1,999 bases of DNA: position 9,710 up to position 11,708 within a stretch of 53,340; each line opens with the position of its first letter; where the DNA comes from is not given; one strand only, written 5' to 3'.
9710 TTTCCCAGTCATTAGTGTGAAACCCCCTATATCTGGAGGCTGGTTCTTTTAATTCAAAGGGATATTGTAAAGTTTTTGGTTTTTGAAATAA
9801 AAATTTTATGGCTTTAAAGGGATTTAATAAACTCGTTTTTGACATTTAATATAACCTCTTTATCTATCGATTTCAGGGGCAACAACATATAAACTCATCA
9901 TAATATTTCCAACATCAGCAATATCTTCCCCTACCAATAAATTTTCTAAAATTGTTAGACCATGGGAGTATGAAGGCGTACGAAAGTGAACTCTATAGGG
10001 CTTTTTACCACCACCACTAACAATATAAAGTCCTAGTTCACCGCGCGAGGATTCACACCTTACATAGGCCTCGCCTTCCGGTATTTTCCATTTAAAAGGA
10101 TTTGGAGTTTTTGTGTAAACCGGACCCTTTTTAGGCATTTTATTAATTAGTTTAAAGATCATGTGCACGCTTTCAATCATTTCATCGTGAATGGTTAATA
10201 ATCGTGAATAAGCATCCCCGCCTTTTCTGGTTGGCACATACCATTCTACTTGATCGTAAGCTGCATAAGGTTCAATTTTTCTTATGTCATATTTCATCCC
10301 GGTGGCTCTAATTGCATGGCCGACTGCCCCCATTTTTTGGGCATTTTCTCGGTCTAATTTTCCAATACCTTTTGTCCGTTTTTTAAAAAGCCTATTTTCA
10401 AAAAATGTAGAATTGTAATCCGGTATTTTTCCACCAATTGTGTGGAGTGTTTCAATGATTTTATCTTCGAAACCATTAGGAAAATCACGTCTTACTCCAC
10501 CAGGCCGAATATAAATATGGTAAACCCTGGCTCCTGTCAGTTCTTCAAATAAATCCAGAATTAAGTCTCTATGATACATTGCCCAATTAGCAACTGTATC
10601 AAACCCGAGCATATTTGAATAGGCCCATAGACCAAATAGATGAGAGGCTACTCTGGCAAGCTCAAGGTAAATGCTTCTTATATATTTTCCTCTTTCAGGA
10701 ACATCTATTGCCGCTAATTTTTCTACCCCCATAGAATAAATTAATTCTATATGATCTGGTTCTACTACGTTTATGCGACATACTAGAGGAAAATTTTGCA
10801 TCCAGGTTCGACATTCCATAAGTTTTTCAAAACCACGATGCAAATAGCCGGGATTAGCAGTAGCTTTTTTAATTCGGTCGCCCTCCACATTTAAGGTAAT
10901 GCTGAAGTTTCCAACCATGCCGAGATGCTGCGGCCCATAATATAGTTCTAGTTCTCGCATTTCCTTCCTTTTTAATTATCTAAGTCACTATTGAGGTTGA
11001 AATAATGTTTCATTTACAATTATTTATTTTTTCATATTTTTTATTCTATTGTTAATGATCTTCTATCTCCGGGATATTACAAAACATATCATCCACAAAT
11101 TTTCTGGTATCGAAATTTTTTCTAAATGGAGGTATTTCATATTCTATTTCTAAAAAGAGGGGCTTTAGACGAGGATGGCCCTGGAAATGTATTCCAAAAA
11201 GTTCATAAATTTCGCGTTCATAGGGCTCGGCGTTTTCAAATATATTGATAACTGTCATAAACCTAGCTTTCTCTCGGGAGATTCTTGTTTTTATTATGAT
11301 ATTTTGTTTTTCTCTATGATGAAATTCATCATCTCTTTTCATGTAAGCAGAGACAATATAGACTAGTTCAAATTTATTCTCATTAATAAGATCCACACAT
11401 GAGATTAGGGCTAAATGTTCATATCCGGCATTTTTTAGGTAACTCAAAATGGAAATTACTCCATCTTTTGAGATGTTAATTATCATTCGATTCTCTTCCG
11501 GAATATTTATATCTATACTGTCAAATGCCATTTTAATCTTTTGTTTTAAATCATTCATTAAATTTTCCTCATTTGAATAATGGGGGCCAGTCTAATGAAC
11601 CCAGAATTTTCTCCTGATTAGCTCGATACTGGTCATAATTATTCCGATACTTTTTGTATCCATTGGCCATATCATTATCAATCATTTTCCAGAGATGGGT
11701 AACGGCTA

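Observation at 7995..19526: Rex-headed 14-ORF Mrp-Mbx/Ehr-type membrane complex with Mbx gene order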

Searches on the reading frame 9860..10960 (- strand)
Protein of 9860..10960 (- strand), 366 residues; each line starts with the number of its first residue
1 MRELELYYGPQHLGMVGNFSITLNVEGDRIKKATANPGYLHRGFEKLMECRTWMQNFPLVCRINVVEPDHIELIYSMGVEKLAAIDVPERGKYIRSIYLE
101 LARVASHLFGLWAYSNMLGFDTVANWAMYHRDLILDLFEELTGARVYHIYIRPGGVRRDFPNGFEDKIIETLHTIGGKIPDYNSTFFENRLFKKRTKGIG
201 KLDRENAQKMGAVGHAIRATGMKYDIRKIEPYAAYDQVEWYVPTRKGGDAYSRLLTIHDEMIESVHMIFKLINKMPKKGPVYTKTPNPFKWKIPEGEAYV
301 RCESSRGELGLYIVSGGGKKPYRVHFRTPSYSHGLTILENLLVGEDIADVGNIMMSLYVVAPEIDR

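Call 5: search_protein_families(library=pfam, proteins=[window:9860-10960:-], max_evalue=0.01)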
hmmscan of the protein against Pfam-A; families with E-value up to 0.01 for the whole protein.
window:9860-10960:- (366 aa): 1 family
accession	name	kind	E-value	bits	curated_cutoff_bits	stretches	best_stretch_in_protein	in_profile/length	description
PF00346.24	Complex1_49kDa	-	4.4e-74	249.4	24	2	118-286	2-169/271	Respiratory-chain NADH dehydrogenase, 49 Kd subunit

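Call 7: search_protein_families(library=ncbifam, proteins=[window:9860-10960:-], max_evalue=0.001)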
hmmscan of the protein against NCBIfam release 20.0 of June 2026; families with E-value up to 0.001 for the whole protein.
window:9860-10960:- (366 aa): 9 families
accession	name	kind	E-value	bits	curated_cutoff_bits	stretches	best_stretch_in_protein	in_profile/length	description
NF004739.1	PRK06075.1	equivalog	4e-124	414.3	360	2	5-285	2-281/384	NADH-quinone oxidoreductase subunit D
TIGR01962.1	NuoD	equivalog_domain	1.4e-98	330.3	459.35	2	5-286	4-284/386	NADH dehydrogenase (quinone) subunit D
NF040602.1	F420_dehyd_FpoD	exception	3.7e-97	325.7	600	1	3-366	7-372/372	F420H2 dehydrogenase subunit FpoD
NF008974.0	PRK12322.1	equivalog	4.5e-94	315.4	522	1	3-365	6-365/366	NADH-quinone oxidoreductase subunit D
NF009808.0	PRK13292.1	equivalog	1.3e-77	261.4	1156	2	6-277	410-681/791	NADH-quinone oxidoreductase subunit B/C/D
NF005649.0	PRK07415.1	equivalog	1.2e-71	241.9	583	2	6-277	13-285/394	NAD(P)H-quinone oxidoreductase subunit H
NF008728.0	PRK11742.1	equivalog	4.6e-71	239.9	840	2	6-282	217-492/598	NADH-quinone oxidoreductase subunit C/D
NF045518.1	H2_NiFeSe_large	exception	0.00019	20.4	780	1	17-113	14-109/485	NiFeSe hydrogenase large subunit HysA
NF033181.1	NiFeSe_hydrog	equivalog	0.00021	20.3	600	1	17-115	14-111/507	nickel-dependent hydrogenase large subunit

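Call 17: search_solved_structures(query=window:9860-10960:-, max_evalue=1e-10, show_alignments=0)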
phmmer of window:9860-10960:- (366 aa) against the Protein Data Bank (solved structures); distinct sequences matched with E-value up to 1e-10: 54.
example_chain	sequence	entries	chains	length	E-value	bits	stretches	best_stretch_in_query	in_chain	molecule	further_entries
6u8y_L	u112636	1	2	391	5.6e-103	348.3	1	4-366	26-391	NADH dehydrogenase subunit D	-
7zm7_C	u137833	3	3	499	3e-69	237.3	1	3-282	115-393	NADH-ubiquinone oxidoreductase 49 kDa subunit-like protein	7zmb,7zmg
2fug_4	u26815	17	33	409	7.7e-67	229.4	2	5-288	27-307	NADH-quinone oxidoreductase chain 4 | NADH-QUINONE OXIDOREDUCTASE SUBUNIT 4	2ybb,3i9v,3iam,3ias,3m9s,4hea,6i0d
9iho_D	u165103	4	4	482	1.3e-66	228.7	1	2-283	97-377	NUCM (49 kDa) subunit of mitochondrial NADH:ubiquinone oxidoreductase (Complex I)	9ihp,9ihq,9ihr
6gcs_C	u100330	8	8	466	2.4e-65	224.5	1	3-277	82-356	49-KDA PROTEIN (NUCM) | Subunit NUCM of NADH:Ubiquinone Oxidoreductase (Complex I) | NUCM protein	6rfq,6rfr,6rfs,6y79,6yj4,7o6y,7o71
8ba0_D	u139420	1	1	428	2.9e-65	224.2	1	2-281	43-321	Complex I-49kD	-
8b9z_D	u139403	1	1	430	3e-65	224.2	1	2-281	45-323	Complex I-49kD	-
8esw_S2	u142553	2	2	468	4.3e-65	223.7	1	2-280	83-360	Complex I-49kD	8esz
6h8k_C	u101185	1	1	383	8.2e-65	222.7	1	6-277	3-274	NUCM protein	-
9f5x_E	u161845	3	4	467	1.1e-64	222.4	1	5-277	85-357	NADH:ubiquinone oxidoreductase 49 kD subunit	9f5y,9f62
7b0n_D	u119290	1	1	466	1.7e-64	221.7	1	3-277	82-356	NUCM protein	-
7arc_D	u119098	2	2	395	3.1e-64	220.8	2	6-286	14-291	ND7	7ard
5lnk_4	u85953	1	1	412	4.5e-64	220.3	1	3-277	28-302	Mitochondrial complex I, 49 kDa subunit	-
6q9b_S2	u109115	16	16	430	5.5e-64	220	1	3-277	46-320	NADH:ubiquinone oxidoreductase core subunit S2,NADH:ubiquinone oxidoreductase core subunit | NDUFS2 | NDUFB11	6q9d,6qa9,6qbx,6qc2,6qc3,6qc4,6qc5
7vb7_Q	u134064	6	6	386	5.8e-64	219.9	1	4-277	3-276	NADH dehydrogenase [ubiquinone] iron-sulfur protein 2, mitochondrial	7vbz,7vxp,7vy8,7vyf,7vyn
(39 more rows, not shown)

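Call 24: search_solved_structures(query=window:9860-10960:-, max_evalue=1e-90, show_alignments=1)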
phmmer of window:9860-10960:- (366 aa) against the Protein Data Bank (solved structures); distinct sequences matched with E-value up to 1e-90: 1.
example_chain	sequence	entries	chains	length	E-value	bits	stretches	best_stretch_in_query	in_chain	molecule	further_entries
6u8y_L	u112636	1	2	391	5.6e-103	348.3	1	4-366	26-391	NADH dehydrogenase subunit D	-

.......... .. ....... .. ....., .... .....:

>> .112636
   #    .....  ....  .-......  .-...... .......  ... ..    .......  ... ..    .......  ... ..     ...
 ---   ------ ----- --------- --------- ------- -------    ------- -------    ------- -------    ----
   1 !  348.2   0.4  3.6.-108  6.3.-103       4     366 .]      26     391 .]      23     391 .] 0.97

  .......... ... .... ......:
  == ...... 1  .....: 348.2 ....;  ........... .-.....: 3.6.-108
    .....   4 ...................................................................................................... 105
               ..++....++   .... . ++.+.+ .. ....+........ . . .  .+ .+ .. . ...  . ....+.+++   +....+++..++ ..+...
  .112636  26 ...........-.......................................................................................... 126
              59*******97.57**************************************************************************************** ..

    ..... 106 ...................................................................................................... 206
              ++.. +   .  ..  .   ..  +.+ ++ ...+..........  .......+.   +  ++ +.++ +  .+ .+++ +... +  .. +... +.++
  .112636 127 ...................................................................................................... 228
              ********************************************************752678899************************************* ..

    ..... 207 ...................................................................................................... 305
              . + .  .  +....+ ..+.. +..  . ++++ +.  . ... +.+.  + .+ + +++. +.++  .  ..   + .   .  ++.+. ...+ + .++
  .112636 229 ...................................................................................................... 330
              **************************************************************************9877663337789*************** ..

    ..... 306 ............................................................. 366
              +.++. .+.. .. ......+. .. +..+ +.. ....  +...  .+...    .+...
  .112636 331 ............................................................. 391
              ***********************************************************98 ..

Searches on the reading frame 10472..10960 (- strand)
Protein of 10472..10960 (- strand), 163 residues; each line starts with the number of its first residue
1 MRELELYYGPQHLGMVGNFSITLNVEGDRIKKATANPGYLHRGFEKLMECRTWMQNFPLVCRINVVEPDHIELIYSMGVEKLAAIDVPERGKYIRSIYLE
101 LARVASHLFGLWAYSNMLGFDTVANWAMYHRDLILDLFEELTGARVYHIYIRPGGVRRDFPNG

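Call 49: search_solved_structures(query=window:10472-10960:-, max_evalue=1e-25, show_alignments=5)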
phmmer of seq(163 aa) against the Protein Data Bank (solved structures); distinct sequences matched with E-value up to 1e-25: 44.
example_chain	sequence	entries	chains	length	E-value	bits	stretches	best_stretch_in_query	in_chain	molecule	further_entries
6u8y_L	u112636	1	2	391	1.3e-50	174.9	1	4-162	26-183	NADH dehydrogenase subunit D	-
9iho_D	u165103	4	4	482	1.4e-33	119.5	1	2-163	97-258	NUCM (49 kDa) subunit of mitochondrial NADH:ubiquinone oxidoreductase (Complex I)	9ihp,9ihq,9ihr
6gcs_C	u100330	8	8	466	3.8e-32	114.9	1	3-163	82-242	49-KDA PROTEIN (NUCM) | Subunit NUCM of NADH:Ubiquinone Oxidoreductase (Complex I) | NUCM protein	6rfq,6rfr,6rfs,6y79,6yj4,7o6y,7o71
6h8k_C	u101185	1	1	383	4.7e-32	114.6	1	6-163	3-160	NUCM protein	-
8ba0_D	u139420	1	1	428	6.7e-32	114.1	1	2-163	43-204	Complex I-49kD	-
8b9z_D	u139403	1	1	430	6.8e-32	114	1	2-163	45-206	Complex I-49kD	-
8e73_S2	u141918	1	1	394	7.2e-32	114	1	4-163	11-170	NDUS2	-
8esw_S2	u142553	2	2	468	8.1e-32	113.8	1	2-163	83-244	Complex I-49kD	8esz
7b0n_D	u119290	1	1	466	2.7e-31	112.1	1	3-163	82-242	NUCM protein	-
7zm7_C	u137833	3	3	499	3.9e-31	111.6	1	3-163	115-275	NADH-ubiquinone oxidoreductase 49 kDa subunit-like protein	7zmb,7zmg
8bpx_D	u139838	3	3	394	6.8e-31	110.8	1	4-163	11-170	NADH dehydrogenase [ubiquinone] iron-sulfur protein 2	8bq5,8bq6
7aqr_D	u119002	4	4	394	6.9e-31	110.8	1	4-163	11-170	NADH dehydrogenase subunit 7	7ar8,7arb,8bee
7ar7_D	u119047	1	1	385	1.1e-30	110.1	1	6-163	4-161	NADH dehydrogenase [ubiquinone] iron-sulfur protein 2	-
6x89_S2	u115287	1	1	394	1.7e-30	109.5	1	7-163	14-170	NDUS2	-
4wz7_C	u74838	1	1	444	1.8e-30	109.4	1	3-163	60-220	NUCM protein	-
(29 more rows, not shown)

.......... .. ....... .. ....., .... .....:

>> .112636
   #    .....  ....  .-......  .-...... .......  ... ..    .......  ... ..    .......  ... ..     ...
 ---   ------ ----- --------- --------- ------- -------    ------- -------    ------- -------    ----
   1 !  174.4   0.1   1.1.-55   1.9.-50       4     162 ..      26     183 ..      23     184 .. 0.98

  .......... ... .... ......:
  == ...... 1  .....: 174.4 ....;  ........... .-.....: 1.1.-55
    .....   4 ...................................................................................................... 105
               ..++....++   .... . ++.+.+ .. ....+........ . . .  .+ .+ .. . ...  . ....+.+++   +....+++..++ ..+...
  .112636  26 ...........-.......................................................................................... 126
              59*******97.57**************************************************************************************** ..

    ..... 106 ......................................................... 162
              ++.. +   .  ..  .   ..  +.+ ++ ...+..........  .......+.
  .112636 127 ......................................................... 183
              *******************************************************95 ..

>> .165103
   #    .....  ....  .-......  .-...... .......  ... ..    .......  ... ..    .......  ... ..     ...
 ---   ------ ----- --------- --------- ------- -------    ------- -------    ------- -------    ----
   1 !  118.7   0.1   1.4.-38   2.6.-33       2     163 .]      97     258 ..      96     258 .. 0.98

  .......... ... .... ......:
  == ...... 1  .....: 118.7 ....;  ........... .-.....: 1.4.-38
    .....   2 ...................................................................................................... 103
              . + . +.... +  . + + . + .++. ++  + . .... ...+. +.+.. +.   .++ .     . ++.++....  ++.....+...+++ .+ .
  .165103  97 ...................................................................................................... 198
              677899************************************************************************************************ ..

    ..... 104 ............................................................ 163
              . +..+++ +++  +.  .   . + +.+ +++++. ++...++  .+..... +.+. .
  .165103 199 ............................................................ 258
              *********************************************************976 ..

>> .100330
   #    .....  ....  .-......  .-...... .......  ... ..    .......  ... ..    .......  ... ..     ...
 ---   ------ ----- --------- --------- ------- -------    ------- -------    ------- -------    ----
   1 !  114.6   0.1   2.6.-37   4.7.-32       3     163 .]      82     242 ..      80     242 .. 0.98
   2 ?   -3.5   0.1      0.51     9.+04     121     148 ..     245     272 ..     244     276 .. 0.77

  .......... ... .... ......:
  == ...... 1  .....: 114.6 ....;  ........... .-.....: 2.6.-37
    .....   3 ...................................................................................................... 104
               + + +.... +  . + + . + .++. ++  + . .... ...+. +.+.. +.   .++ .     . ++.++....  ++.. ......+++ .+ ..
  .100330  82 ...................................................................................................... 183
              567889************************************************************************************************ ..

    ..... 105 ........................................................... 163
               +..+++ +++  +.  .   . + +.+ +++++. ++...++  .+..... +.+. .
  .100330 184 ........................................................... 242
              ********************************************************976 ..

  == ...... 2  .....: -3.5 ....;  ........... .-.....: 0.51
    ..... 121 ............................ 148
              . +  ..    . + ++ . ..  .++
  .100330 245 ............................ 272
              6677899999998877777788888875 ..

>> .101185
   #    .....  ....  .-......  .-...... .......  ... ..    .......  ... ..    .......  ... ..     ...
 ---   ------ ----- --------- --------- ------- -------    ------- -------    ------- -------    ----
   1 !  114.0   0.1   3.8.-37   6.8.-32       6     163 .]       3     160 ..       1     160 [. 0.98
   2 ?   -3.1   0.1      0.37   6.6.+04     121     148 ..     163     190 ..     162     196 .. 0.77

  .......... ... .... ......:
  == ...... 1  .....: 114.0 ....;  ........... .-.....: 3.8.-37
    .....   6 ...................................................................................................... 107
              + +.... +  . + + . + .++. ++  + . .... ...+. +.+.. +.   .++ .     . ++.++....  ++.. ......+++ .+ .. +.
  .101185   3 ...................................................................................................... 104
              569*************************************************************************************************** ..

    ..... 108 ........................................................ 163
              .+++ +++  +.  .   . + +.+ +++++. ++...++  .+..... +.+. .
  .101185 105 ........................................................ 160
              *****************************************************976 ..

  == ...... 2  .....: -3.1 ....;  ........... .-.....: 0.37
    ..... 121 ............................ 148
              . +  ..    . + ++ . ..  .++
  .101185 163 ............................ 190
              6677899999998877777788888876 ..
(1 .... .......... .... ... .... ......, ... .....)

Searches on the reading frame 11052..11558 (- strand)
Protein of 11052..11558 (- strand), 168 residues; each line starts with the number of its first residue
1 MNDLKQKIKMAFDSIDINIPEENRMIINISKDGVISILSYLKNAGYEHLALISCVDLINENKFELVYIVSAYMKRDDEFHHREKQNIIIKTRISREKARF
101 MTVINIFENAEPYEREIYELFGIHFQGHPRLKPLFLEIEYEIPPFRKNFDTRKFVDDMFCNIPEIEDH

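Call 5: search_protein_families(library=pfam, proteins=[window:11052-11558:-], max_evalue=0.01)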
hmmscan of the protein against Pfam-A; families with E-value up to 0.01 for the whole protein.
window:11052-11558:- (168 aa): 1 family
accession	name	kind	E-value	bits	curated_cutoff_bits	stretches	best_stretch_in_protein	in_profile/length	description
PF00329.25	Complex1_30kDa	-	3e-28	99.3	22.5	1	28-154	2-123/124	Respiratory-chain NADH dehydrogenase, 30 Kd subunit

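Call 7: search_protein_families(library=ncbifam, proteins=[window:11052-11558:-], max_evalue=0.001)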
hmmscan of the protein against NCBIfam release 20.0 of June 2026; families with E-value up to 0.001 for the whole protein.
window:11052-11558:- (168 aa): 17 families
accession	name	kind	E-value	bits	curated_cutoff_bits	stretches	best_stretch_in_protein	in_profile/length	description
TIGR01961.1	NuoC_fam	subfamily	1.1e-24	87.3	122.45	1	27-152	3-121/122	NADH (or F420H2) dehydrogenase, subunit C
NF004734.0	PRK06074.2-1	equivalog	2.8e-22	79.5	169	1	2-153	10-153/164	NADH-quinone oxidoreductase subunit C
NF004736.0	PRK06074.2-3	equivalog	6.1e-22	78.1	239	1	21-160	38-168/183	NADH-quinone oxidoreductase subunit C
NF040611.1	F420_dehyd_FpoC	exception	2.4e-21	76.3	220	1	15-149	19-146/158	F420H2 dehydrogenase subunit FpoC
NF004737.0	PRK06074.2-4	equivalog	2.5e-21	76.2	144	1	21-153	10-128/150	NADH-quinone oxidoreductase subunit C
NF004735.0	PRK06074.2-2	equivalog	1e-20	74.3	176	1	16-149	20-146/158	NADH-quinone oxidoreductase subunit C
NF006304.0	PRK08491.1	equivalog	6.8e-18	65.2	228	1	13-149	48-174/263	NADH-quinone oxidoreductase subunit C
NF004738.0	PRK06074.2-5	equivalog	1.3e-16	60.8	198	1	19-157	24-157/174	NADH-quinone oxidoreductase subunit C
NF009141.0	PRK12494.1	equivalog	3.7e-16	59.5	175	1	26-154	45-168/175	NAD(P)H-quinone oxidoreductase subunit J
NF008728.0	PRK11742.1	equivalog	1.5e-15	56.6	840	1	15-156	37-179/598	NADH-quinone oxidoreductase subunit C/D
NF004733.0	PRK06074.1-5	equivalog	2.3e-15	56.8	225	1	5-156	10-156/203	NADH-quinone oxidoreductase subunit C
NF009808.0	PRK13292.1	equivalog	1.2e-14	53.1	1156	1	25-153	249-377/791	NADH-quinone oxidoreductase subunit B/C/D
NF005832.0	PRK07735.1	equivalog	1.2e-11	44.5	431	1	79-150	353-424/430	NADH-quinone oxidoreductase subunit C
NF004731.0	PRK06074.1-3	equivalog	2.2e-10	40.7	303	1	56-151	61-147/207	NADH-quinone oxidoreductase subunit C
NF004730.0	PRK06074.1-1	equivalog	2e-09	37.6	193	1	100-155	107-162/200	NADH-quinone oxidoreductase subunit C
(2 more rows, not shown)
